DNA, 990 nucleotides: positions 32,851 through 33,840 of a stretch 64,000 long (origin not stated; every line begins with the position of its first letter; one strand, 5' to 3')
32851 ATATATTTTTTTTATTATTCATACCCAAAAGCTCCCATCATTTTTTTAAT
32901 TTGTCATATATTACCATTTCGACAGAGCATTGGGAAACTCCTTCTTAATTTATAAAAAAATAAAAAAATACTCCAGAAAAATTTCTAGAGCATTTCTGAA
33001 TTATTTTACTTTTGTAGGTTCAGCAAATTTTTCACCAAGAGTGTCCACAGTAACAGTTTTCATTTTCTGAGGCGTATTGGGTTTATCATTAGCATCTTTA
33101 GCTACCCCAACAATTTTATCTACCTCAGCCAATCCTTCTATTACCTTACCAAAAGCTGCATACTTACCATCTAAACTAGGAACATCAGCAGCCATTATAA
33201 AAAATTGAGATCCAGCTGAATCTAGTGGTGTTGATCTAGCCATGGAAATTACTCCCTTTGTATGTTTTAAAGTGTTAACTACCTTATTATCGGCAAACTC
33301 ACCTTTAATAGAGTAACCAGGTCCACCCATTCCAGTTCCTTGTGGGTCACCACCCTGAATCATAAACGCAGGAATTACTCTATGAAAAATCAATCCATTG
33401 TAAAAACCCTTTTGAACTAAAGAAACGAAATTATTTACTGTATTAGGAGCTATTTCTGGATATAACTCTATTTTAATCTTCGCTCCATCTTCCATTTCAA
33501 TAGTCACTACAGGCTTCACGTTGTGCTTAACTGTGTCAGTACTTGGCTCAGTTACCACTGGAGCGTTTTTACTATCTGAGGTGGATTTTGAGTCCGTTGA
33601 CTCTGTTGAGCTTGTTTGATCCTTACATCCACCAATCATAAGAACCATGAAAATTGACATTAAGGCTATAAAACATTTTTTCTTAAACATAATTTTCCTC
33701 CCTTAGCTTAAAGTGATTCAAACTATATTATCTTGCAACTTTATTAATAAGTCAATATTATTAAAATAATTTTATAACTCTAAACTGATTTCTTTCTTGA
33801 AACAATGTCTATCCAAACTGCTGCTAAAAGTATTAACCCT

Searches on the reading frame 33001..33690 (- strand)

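Call 86: search_protein_families(library=pfam, proteins=[window:33001-33690:-], max_evalue=1e-8)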
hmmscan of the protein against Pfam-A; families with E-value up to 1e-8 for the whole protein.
window:33001-33690:- (229 aa): 1 family
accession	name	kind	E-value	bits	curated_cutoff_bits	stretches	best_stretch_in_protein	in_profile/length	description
PF00160.26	Pro_isomerase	-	5.5e-48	163.6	21.7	1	62-215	2-159/159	Cyclophilin type peptidyl-prolyl cis-trans isomerase/CLD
